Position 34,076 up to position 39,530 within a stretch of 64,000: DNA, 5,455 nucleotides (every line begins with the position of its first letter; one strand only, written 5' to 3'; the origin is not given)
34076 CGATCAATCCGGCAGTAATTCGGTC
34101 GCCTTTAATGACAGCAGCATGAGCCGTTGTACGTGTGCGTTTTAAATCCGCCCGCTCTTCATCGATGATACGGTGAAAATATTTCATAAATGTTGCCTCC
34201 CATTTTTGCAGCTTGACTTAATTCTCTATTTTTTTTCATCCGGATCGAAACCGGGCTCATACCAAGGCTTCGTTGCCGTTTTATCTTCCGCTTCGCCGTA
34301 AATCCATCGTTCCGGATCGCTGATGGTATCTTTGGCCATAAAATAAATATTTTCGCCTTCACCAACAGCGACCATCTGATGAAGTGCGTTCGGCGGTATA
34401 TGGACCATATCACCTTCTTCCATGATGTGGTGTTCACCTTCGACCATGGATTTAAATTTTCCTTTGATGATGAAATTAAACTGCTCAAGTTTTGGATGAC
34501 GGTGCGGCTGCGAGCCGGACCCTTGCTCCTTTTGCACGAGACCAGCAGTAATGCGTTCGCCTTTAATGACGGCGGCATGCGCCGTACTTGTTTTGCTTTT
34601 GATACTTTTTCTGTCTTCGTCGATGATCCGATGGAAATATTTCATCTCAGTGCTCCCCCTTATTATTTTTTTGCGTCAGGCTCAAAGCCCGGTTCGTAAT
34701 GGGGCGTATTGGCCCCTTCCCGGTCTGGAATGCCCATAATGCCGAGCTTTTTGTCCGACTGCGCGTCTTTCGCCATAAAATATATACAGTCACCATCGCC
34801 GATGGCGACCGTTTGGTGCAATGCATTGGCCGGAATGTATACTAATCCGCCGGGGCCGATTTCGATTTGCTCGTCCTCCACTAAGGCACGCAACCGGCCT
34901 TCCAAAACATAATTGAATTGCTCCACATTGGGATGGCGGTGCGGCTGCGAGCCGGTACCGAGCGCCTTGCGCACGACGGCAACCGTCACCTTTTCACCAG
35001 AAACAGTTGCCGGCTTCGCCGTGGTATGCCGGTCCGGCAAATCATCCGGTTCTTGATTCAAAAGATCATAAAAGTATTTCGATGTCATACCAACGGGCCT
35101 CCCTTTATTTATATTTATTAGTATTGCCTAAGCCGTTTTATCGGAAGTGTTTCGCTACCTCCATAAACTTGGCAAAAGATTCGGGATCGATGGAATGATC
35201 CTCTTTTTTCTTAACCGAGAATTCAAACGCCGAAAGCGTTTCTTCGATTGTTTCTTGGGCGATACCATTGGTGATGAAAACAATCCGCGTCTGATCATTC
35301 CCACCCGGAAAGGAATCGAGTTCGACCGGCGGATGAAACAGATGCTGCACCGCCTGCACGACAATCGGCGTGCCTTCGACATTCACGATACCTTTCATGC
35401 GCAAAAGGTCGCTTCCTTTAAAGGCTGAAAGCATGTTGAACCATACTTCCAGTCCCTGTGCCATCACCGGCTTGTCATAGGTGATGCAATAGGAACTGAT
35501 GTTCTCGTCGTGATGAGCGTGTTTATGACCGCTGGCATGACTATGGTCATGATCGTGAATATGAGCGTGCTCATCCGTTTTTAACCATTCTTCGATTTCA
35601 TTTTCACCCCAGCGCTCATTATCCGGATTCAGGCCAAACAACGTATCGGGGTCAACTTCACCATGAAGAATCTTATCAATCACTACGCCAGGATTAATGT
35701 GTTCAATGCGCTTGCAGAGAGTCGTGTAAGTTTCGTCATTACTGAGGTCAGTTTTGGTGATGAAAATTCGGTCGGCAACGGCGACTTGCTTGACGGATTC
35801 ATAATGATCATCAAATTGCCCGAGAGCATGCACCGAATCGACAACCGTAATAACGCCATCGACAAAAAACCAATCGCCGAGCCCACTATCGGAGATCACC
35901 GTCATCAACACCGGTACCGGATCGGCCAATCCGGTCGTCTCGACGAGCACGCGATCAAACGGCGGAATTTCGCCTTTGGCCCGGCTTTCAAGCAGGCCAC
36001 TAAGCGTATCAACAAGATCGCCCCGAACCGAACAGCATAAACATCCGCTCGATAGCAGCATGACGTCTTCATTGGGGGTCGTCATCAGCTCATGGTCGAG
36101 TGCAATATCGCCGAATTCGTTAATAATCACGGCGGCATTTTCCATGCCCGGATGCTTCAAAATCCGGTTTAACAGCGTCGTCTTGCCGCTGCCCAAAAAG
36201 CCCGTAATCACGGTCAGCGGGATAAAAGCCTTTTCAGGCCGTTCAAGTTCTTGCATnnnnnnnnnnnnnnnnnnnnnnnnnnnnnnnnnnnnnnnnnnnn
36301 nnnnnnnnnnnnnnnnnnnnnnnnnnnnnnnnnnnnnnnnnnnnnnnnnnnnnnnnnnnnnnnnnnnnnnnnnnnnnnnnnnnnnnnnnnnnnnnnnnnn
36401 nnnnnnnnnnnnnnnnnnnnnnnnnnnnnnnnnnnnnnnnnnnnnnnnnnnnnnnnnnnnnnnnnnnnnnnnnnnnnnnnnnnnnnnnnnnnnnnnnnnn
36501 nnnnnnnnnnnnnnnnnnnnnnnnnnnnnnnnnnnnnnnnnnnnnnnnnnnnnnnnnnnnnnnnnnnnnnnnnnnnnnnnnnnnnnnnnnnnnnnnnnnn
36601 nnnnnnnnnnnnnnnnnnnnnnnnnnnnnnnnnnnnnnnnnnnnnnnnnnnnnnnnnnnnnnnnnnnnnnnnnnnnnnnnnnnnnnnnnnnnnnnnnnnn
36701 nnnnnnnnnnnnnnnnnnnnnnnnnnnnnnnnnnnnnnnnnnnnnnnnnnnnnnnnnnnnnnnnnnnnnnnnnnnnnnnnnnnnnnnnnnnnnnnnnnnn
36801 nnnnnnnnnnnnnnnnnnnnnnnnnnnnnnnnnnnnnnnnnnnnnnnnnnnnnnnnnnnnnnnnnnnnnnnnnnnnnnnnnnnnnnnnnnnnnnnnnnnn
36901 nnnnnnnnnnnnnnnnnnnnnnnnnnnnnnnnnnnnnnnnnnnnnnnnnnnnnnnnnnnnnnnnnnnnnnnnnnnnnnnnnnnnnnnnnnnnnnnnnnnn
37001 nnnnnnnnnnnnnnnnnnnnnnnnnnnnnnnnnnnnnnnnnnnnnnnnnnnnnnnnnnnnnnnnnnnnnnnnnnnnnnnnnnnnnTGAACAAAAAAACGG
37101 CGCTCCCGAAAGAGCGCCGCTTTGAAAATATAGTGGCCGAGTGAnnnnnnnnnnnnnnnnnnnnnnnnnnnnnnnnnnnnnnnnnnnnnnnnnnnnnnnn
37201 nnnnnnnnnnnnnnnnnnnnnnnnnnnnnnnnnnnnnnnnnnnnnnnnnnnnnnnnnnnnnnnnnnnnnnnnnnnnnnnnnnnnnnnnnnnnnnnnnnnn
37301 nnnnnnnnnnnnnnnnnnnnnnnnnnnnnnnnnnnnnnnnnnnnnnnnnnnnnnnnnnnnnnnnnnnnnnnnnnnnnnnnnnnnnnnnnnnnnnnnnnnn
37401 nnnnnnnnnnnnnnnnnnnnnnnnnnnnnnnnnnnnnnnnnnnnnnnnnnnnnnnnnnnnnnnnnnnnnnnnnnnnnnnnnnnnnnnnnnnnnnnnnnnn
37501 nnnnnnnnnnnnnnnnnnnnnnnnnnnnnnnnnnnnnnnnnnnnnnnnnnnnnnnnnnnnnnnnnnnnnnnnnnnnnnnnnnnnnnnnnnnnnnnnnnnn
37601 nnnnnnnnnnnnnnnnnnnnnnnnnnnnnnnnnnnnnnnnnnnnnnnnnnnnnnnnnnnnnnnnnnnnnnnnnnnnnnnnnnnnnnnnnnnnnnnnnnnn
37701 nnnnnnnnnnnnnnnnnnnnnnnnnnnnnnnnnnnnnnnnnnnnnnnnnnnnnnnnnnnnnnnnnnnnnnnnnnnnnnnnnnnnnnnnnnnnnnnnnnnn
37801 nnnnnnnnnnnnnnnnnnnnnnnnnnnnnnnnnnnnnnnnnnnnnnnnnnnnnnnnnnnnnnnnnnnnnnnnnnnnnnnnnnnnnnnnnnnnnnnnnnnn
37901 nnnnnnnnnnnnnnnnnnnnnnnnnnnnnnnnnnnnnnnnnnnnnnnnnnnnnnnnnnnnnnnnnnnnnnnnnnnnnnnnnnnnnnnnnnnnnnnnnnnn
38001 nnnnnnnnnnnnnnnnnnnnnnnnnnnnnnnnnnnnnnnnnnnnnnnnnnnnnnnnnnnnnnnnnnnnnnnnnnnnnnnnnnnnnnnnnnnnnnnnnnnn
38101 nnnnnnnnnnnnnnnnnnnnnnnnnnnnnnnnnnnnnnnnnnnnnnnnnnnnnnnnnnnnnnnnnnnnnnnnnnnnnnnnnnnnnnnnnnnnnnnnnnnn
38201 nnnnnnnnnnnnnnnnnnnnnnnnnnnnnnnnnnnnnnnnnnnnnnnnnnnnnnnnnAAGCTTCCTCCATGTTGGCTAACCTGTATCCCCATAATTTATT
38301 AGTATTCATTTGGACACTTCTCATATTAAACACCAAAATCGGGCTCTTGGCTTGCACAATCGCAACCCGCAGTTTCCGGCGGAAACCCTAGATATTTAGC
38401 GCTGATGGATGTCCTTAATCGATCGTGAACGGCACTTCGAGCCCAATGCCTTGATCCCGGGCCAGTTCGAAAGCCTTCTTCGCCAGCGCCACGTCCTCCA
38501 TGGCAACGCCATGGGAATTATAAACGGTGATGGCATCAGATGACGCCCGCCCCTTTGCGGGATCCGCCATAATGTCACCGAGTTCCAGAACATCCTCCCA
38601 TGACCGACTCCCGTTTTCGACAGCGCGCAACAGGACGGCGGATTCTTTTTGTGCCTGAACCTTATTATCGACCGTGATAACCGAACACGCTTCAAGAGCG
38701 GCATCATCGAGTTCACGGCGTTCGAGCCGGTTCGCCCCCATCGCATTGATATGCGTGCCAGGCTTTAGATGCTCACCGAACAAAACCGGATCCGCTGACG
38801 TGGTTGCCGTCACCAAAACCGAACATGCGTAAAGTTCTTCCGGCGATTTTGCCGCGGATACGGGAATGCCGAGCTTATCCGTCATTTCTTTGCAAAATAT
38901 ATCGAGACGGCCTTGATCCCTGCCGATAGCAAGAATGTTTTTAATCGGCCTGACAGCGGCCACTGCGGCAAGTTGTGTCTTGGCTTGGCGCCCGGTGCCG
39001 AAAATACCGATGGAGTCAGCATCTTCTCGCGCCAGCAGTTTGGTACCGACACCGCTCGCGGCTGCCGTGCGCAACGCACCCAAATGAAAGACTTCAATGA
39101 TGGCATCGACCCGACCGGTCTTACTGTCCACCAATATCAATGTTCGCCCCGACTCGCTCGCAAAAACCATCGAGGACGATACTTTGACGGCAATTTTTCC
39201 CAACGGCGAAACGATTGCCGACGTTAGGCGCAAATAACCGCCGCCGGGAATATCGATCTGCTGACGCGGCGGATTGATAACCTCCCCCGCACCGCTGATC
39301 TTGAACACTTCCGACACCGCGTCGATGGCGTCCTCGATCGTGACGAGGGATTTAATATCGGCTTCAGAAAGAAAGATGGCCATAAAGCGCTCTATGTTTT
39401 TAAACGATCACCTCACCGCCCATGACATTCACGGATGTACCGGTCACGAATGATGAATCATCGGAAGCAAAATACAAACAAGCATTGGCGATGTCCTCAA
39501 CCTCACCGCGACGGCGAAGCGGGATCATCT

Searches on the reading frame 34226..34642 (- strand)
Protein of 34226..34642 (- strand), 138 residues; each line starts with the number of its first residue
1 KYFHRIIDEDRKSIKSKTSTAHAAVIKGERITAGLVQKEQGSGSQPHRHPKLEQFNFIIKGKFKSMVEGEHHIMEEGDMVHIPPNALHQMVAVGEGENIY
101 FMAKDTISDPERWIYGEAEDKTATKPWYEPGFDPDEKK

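Call 30: search_protein_families(library=ncbifam, proteins=[window:34226-34642:-], max_evalue=1)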
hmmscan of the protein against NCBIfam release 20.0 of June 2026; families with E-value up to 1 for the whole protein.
window:34226-34642:- (138 aa): 10 families
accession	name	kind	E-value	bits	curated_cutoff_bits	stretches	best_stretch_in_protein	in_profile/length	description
TIGR03214.2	ura-cupin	equivalog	2.2e-06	27.3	200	1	16-104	32-123/249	(S)-ureidoglycine aminohydrolase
NF008376.0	PRK11171.1-5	equivalog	1.5e-05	24.3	338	1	39-96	77-134/278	(S)-ureidoglycine aminohydrolase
NF040771.1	AAH_UGLYAH2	exception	4.9e-05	22.6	350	1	39-96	72-129/267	bifunctional allantoicase/(S)-ureidoglycine aminohydrolase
NF008373.0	PRK11171.1-2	equivalog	0.00078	18.7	445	1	40-96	78-134/274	(S)-ureidoglycine aminohydrolase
NF049940.1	MandnitrLy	equivalog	0.002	18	140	1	27-89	31-93/130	(R)-mandelonitrile lyase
TIGR02272.1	gentisate_1_2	equivalog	0.0066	15.4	442.1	1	41-95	92-146/336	gentisate 1,2-dioxygenase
NF007633.0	PRK10296.1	equivalog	0.012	15.1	264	1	42-90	35-82/280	transcriptional regulator ChbR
TIGR04366.1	cupin_WbuC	subfamily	0.029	14.2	42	1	36-95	39-107/132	WbuC family cupin fold metalloprotein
NF049978.1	AminoSalDhMabB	equivalog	0.029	13.8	650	1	54-105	271-321/351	5-aminosalicylate 1,2-dioxygenase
NF007432.1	PRK09978.1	equivalog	0.23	10.6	500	1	65-108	20-60/274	DNA-binding transcriptional regulator GadX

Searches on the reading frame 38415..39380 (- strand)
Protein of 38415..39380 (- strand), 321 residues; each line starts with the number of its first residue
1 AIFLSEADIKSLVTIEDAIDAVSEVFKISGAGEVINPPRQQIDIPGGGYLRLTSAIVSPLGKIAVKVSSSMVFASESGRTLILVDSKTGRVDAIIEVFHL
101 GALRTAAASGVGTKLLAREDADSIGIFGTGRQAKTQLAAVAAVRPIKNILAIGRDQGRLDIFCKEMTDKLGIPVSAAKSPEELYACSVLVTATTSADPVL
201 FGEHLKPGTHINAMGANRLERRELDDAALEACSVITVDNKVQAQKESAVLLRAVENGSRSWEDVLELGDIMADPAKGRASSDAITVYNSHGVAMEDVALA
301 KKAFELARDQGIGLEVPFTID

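Call 9: search_protein_families(library=pfam, proteins=[window:38415-39380:-], max_evalue=0.00001)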
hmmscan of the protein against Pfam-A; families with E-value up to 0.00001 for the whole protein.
window:38415-39380:- (321 aa): 1 family
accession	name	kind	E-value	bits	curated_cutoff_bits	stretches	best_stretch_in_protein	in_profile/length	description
PF02423.21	OCD_Mu_crystall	-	6.5e-54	183.5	24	1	3-309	5-312/314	Ornithine cyclodeaminase/mu-crystallin family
